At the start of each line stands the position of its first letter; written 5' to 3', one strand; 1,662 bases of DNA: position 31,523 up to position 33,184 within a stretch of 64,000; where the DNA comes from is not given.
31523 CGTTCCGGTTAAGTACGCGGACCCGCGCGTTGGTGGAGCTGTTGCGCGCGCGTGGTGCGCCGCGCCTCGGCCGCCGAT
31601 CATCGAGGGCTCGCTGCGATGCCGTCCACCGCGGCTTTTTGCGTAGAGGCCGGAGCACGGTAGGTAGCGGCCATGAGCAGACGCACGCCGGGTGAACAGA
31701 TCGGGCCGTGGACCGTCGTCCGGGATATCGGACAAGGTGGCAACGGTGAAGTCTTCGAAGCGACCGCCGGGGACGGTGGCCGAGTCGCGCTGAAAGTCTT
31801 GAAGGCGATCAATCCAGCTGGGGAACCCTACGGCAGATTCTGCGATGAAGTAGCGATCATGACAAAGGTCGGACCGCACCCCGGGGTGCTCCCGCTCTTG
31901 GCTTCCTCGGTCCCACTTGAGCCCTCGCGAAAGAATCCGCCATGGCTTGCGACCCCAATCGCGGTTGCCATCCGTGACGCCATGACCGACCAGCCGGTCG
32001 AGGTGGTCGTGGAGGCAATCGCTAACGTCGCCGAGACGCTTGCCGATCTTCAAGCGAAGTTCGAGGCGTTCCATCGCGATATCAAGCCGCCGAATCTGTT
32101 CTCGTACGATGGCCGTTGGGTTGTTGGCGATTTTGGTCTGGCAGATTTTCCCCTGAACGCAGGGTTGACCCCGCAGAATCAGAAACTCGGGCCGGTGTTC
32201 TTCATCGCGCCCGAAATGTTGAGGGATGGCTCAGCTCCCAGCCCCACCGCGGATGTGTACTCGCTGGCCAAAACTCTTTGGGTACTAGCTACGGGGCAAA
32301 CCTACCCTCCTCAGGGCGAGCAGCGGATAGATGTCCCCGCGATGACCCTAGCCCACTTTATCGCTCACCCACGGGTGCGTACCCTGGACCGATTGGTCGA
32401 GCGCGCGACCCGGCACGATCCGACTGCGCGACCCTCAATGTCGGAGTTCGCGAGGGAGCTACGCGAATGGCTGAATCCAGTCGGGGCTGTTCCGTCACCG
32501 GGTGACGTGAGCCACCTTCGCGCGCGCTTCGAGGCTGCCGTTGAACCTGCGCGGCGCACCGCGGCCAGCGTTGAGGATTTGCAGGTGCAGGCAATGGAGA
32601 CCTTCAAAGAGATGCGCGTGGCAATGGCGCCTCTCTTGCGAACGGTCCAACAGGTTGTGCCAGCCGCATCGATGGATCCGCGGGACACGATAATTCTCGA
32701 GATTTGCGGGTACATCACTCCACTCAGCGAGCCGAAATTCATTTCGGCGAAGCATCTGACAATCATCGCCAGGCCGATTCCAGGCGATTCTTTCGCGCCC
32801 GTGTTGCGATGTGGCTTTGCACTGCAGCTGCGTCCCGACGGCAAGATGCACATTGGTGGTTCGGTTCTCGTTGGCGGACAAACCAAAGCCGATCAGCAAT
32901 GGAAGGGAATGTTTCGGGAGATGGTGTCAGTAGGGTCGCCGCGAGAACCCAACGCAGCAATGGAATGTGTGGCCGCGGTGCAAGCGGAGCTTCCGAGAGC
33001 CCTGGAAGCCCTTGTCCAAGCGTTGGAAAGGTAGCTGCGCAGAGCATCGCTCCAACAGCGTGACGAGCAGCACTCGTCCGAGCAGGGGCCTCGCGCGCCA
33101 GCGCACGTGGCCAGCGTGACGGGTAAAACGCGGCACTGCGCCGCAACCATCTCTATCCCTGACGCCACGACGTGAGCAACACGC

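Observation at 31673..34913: Island-encoded Hanks kinase with an unknown C-terminal domain, convergent with a TerB-like/bacterial-PH protein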

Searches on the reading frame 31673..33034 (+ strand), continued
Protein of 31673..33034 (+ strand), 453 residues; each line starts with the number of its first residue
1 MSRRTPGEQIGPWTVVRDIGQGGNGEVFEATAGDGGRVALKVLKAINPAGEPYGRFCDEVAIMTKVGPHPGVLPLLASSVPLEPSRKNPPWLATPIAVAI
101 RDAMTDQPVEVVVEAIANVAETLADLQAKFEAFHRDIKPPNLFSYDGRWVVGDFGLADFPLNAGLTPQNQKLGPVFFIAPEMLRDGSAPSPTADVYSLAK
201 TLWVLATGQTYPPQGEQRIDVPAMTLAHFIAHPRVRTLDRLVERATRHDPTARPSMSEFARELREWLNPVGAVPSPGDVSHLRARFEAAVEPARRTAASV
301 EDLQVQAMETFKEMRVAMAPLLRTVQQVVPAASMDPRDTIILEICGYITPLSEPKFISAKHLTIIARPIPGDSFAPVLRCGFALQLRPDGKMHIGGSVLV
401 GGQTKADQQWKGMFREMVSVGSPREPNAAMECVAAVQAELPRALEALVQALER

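Call 54: search_protein_families(library=ncbifam, proteins=[window:31673-33031:+], max_evalue=0.01)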
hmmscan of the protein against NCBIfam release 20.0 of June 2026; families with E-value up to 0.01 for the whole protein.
window:31673-33031:+ (453 aa): 7 families
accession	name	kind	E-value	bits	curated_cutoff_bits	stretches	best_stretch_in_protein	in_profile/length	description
NF047741.1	antiphage_MADS6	equivalog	5.7e-18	64.8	460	1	108-278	297-472/612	methylation-associated defense system protein kinase MAD6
NF033483.0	PknB_PASTA_kin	equivalog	3.9e-17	62.5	450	1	111-270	108-272/563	Stk1 family PASTA domain-containing Ser/Thr kinase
NF053615.1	SerThrKinAfsKStmc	equivalog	2.6e-16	59.5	1300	1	8-297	10-298/809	protein serine/threonine kinase AfsK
NF052427.1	StpK7MSMEG_1200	equivalog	3.7e-15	55.4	900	1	108-314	106-316/601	serine/threonine protein kinase StpK7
NF038150.1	lanthi_synth_IV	equivalog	7.1e-10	37.8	650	1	104-302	288-479/851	class IV lanthionine synthetase LanL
NF033442.0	BREX_PglW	equivalog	4.3e-05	21.4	990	1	13-317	514-819/1391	BREX system serine/threonine kinase PglW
NF009651.0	PRK13184.1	equivalog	0.0017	16.3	839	0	11-76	2-68/932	serine/threonine-protein kinase PknD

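Call 56: search_dna_similar(query=window:31673-33031:+, collection=plasmids, mode=protein, max_evalue=1e-20, max_rows=20)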
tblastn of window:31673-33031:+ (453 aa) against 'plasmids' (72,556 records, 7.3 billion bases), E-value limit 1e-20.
Records with a match: 13; places in all: 13; records where one place covers at least 80% of the query: 0.
Best place of each record, by identity: <60% 13.
By first word of the organism name: Rhodococcus 3; Streptomyces 3; Rhizobium 2; Hymenobacter 1; Ensifer 1; Agrobacterium 1; Pseudoalteromonas 1; Pantoea 1.
By predicted mobility (MOB-suite, as given by PLSDB): non-mobilizable 8; conjugative 4; mobilizable 1.
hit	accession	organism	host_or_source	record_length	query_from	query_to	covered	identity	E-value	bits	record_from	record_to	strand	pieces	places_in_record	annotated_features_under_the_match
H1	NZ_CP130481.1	Rhodococcus aetherivorans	Bacteria, whole organism,Rough variant ...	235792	2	356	78%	34.3%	1e-30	133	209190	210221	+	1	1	protein kinase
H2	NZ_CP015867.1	Streptomyces parvulus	-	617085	11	303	65%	35.6%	9e-22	106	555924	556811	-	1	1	protein kinase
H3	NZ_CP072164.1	Rhizobium sp. B21/90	Himalayan blackberry,cell culture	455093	6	270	58%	36.5%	2e-40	161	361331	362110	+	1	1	protein kinase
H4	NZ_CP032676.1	Rhodococcus rhodochrous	cell culture,soil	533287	4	268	58%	36.4%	2e-29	129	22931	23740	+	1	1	protein kinase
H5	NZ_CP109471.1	Streptomyces sp. NBC_01462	-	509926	27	268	53%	39.7%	2e-24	114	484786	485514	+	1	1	protein kinase | hypothetical protein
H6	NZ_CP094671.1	Hymenobacter tibetensis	Single cell,soil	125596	2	266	58%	34.7%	5e-36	149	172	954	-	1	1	none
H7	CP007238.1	Ensifer adhaerens OV14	-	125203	6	267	58%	34.8%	2e-34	144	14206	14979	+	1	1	none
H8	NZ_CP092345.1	Rhizobium gallicum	Phaseolus vulgaris,Cell culture,nodule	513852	7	267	58%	35.0%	8e-35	145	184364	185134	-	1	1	protein kinase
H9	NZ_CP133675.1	Agrobacterium pusense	Vaccinium sp.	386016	6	270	54%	36.7%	3e-25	141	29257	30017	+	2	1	serine/threonine-protein kinase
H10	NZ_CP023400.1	Pseudoalteromonas spongiae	surface seawater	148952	1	267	59%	32.5%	2e-32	138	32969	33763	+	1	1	protein kinase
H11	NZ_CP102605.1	Pantoea sp. SOD02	cell culture,urban freshwater stream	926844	10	268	57%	33.3%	1e-29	129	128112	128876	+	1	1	protein kinase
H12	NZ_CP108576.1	Streptomyces microflavus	-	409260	55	268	47%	39.8%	7e-24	112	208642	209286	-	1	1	protein kinase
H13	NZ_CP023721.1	Rhodococcus sp. H-CA8f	Sediment,marine sediment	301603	55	268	47%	35.5%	2e-22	108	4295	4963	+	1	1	protein kinase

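Call 81: search_protein_families(library=phrogs, proteins=[window:31673-33031:+], max_evalue=0.001)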
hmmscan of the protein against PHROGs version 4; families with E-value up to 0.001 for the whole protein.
window:31673-33031:+ (453 aa): 1 family
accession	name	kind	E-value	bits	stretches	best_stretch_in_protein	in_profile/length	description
phrog_2361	-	other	4.9e-19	69.6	1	13-258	15-260/415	serine-threonine kinase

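Call 88: get_annotated_region(hit=H11, flank=4000)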
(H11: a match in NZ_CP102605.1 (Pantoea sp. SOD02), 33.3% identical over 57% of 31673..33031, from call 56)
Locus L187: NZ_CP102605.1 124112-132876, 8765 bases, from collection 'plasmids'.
description: Pantoea sp. SOD02 plasmid pSOD02, complete sequence
organism: Pantoea sp. SOD02 (NCBI taxid 2970818)
taxonomy: Bacteria; Pseudomonadota; Gammaproteobacteria; Enterobacterales; Erwiniaceae; Pantoea; Pantoea sp. SOD02
host: -; source: cell culture,urban freshwater stream; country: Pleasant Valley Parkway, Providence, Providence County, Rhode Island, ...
typing (MOB-suite, as given by PLSDB): non-mobilizable; replicon rep_cluster_1232
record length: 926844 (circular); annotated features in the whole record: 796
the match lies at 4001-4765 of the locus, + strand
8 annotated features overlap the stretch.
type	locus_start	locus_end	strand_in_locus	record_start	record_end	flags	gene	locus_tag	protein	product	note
CDS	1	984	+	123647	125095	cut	-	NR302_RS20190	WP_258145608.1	acyl-CoA reductase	GO:0008218 - bioluminescence [Evidence IEA]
CDS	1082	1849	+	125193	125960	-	-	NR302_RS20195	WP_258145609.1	SDR family oxidoreductase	-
CDS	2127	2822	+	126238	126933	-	-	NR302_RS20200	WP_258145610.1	hypothetical protein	-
CDS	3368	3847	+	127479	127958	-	tssD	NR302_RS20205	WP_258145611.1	type VI secretion system tube protein TssD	-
CDS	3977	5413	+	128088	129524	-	-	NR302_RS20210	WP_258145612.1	protein kinase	GO:0006468 - protein phosphorylation [Evidence IEA]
CDS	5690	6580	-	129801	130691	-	malG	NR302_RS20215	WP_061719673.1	maltose ABC transporter permease MalG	GO:0055085 - transmembrane transport [Evidence IEA]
CDS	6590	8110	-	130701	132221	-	malF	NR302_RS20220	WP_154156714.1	maltose ABC transporter permease MalF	GO:0055085 - transmembrane transport [Evidence IEA]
CDS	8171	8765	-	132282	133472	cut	malE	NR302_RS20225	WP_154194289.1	maltose/maltodextrin ABC transporter substrate-binding protein MalE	GO:0008643 - carbohydrate transport [Evidence IEA]; GO:0055085 - transmembrane transport [Evidence IEA]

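Call 89: get_annotated_region(hit=H3, flank=4000)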
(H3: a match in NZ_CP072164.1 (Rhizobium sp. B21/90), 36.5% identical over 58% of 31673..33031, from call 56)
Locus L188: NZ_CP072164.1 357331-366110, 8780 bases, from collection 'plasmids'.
description: Rhizobium sp. B21/90 plasmid pTiB21_90, complete sequence
organism: Rhizobium sp. B21/90 (NCBI taxid 2819993)
taxonomy: Bacteria; Pseudomonadota; Alphaproteobacteria; Hyphomicrobiales; Rhizobiaceae; Rhizobium; Rhizobium sp. B21/90
host: -; source: Himalayan blackberry,cell culture; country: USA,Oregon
typing (MOB-suite, as given by PLSDB): conjugative; relaxase MOBP,MOBQ; mating-pair formation MPF_T
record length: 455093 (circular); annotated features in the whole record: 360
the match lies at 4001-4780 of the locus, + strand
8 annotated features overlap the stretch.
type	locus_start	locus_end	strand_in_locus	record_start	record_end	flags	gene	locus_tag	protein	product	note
CDS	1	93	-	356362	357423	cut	-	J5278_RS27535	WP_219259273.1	ABC-three component system protein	-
CDS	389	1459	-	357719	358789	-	-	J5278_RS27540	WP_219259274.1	serine/threonine-protein kinase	GO:0006468 - protein phosphorylation [Evidence IEA]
CDS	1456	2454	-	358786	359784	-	-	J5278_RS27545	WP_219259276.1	serine/threonine-protein kinase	GO:0006468 - protein phosphorylation [Evidence IEA]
CDS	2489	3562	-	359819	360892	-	-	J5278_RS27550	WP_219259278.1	PP2C family serine/threonine-protein phosphatase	-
CDS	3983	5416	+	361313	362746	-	-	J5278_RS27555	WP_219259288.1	protein kinase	GO:0006468 - protein phosphorylation [Evidence IEA]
CDS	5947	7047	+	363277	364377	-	sfnG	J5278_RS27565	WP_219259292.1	dimethylsulfone monooxygenase SfnG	GO:0006790 - sulfur compound metabolic process [Evidence IEA]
CDS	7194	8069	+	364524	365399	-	-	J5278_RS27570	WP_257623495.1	ABC transporter ATP-binding protein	-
CDS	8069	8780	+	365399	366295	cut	-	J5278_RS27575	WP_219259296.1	branched-chain amino acid ABC transporter permease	-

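Call 101: search_protein_families(library=padloc, proteins=[L189:4984-6417:+, L188:3983-5413:+, L190:3611-4207:+], max_evalue=1e-10)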
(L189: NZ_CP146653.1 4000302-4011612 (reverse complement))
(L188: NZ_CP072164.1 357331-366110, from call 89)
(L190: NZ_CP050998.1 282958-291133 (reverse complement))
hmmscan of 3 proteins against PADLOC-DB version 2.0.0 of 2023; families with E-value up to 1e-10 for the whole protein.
L189:4984-6417:+ (478 aa): 20 families
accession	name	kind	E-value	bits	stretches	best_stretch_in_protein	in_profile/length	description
PDLC04138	mad6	-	5.8e-25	86.2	1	7-263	48-315/659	mads_6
PDLC04047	PD-T4-6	-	2.7e-24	83.9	1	5-200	5-204/327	-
PDLC04042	PD-T4-6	-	1.1e-21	75.8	1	9-262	8-273/292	-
PDLC04056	PD-T4-6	-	1.3e-20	72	1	11-179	6-181/415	-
PDLC04053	PD-T4-6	-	6.2e-20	69.9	1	11-260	10-270/311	-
PDLC04054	PD-T4-6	-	4.1e-19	67.2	1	9-253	9-264/347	-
PDLC02375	Stk2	-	4.2e-16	56.8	1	17-207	131-319/500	-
PDLC03920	MkoA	-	5.9e-16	56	1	19-264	16-280/1112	-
PDLC04049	PD-T4-6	-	7.6e-16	56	1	14-184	15-198/442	-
PDLC04059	PD-T4-6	-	1.4e-15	55.3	1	20-185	16-194/433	-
PDLC04058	PD-T4-6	-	1.7e-15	55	1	15-190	17-204/460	-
PDLC04043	PD-T4-6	-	3.9e-15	53.8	1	12-204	17-213/452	-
PDLC04039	PD-T4-6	-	1.1e-14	52.4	1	8-203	12-210/458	-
PDLC04048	PD-T4-6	-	3.3e-14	51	1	11-212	11-215/354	-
PDLC04063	PD-T4-6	-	5.3e-14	49.9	1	16-179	22-197/564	-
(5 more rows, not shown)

L188:3983-5413:+ (477 aa): 18 families
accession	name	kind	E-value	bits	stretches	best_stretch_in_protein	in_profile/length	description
PDLC04138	mad6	-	1.2e-23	81.9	1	6-267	45-318/659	mads_6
PDLC04042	PD-T4-6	-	2.3e-20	71.5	1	13-208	10-211/292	-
PDLC04053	PD-T4-6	-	2.7e-16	57.9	1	8-214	5-215/311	-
PDLC03920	MkoA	-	1e-15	55.2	1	16-268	12-283/1112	-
PDLC04047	PD-T4-6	-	1.2e-15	55.5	1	13-206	11-209/327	-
PDLC04054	PD-T4-6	-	8.4e-15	53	1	8-206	6-210/347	-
PDLC04063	PD-T4-6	-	8.7e-15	52.5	1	13-206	17-223/564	-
PDLC04058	PD-T4-6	-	4.6e-14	50.3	1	13-206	12-219/460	-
PDLC04041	PD-T4-6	-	4.8e-14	50.4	1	7-221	23-241/443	-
PDLC04046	PD-T4-6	-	8.6e-14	49.5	1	10-206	11-220/427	-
PDLC04043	PD-T4-6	-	1e-12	45.9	1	7-207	10-215/452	-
PDLC04049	PD-T4-6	-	1.3e-12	45.3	1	13-208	12-221/442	-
PDLC04056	PD-T4-6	-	1.6e-12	45.3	1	13-186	6-187/415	-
PDLC04039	PD-T4-6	-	7.2e-12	43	0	115-207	122-213/458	-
PDLC04059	PD-T4-6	-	1.1e-11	42.5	1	14-206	6-213/433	-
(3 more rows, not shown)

L190:3611-4207:+ (199 aa): 21 families
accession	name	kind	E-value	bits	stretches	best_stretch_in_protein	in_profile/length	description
PDLC04138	mad6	-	1.3e-25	88.4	1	5-180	42-227/659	mads_6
PDLC04056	PD-T4-6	-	1.5e-23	81.6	1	14-183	5-182/415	-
PDLC04058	PD-T4-6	-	1.7e-23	81.4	1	14-198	11-214/460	-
PDLC04042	PD-T4-6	-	5.4e-23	80.1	1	12-183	7-186/292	-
PDLC04059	PD-T4-6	-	1.2e-20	72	1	13-199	3-209/433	-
PDLC04053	PD-T4-6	-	1.9e-20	71.5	1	13-182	8-185/311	-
PDLC04063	PD-T4-6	-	5.4e-20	69.6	1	14-198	16-218/564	-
PDLC04046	PD-T4-6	-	2.3e-19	67.8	1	13-188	12-205/427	-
PDLC04047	PD-T4-6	-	6.4e-19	66.2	1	13-185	9-187/327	-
PDLC04054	PD-T4-6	-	7.5e-19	66.3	1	7-181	3-185/347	-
PDLC04043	PD-T4-6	-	1.8e-18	64.8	1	20-189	21-196/452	-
PDLC04060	PD-T4-6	-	1.1e-17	62.2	1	12-180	6-180/486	-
PDLC04041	PD-T4-6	-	1.6e-17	61.9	1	5-184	19-209/443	-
PDLC04049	PD-T4-6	-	5.2e-17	59.8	1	15-186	12-197/442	-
PDLC04039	PD-T4-6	-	8.2e-16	56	1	8-181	8-187/458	-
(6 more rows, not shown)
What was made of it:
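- On PD-T4-6: Two kinases with an unrelated C-terminal domain reach 58-86 bits on the same models (call 101).
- Closest known: PD-T4-6. Different: Two kinases with an unrelated C-terminal domain score 58-86 bits on the same models (call 101).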

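Call 102: find_encoding_contigs(protein=P0004, flank=5000, max_places=2)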
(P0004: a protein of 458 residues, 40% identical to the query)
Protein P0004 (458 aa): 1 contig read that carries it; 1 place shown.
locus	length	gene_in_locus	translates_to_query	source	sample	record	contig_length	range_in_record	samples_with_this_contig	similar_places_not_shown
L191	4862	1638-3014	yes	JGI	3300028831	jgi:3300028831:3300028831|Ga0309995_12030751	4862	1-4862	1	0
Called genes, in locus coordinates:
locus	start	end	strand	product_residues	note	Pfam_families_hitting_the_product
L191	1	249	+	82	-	?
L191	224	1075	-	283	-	PF02673:BacA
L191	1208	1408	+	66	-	-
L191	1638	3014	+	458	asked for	PF00069:Pkinase, PF07714:PK_Tyr_Ser-Thr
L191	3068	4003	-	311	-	-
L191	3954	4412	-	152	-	PF20314:DUF6610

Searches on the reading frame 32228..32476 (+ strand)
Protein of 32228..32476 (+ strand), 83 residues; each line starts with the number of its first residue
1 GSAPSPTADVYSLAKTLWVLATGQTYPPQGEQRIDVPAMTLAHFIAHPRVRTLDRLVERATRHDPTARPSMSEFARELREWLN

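Call 34: find_related_loci(query=A3, collection=metagenome_contigs, flank=8000)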
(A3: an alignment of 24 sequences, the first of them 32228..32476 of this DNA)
Query A3 (83 aa) in metagenome_contigs; peptide patterns used: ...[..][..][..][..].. (x = any residue, [..] = any of these).
600 stretches matched a pattern (row limit reached: there are more); 456 encode a relative of the query (tblastn E <= 1e-3); the best 80 are kept; 80 distinct loci.
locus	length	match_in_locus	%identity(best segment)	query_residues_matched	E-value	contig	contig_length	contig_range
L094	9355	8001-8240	63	2-81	5e-32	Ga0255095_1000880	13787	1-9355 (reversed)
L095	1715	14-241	63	8-83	1e-30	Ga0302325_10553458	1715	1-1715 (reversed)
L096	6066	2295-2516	64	8-81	6e-30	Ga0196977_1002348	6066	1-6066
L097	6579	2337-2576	58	4-83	1e-28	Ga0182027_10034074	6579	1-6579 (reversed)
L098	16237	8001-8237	61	4-82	6e-28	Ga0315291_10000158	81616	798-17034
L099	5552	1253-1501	51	1-83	1e-27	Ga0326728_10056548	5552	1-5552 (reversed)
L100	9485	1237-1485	51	1-83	1e-27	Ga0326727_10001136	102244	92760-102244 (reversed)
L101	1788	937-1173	58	4-82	3e-27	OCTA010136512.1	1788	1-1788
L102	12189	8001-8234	59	4-82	4e-27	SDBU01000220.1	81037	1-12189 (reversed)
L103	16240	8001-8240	58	2-81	6e-27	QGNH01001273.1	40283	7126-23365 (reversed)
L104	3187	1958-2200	56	3-83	8e-27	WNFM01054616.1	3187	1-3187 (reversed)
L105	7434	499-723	56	8-82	3e-26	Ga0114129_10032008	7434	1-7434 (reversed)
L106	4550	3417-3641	63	8-82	4e-26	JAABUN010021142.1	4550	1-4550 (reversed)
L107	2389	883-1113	57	8-83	5e-25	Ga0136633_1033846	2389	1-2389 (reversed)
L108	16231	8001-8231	55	7-83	5e-25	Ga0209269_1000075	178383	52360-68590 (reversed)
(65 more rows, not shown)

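Call 35: find_related_loci(query=A3, collection=viral_contigs, flank=8000)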
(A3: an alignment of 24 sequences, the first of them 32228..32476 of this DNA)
Query A3 (83 aa) in viral_contigs; peptide patterns used: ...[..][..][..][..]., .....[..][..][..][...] (x = any residue, [..] = any of these).
34 stretches matched a pattern; 7 encode a relative of the query (tblastn E <= 1e-3); 7 distinct loci.
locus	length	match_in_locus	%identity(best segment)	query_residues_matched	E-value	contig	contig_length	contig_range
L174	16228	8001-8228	46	8-83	3e-18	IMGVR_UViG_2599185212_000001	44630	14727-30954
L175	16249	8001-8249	37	2-83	5e-13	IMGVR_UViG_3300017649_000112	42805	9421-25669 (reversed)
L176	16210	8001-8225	34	7-82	2e-11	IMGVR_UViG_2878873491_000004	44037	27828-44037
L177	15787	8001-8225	34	7-82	2e-11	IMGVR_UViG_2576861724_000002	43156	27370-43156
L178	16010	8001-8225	34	7-82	2e-11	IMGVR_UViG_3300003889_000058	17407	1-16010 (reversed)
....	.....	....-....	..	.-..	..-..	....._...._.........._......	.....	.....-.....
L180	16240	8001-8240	36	2-82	4e-11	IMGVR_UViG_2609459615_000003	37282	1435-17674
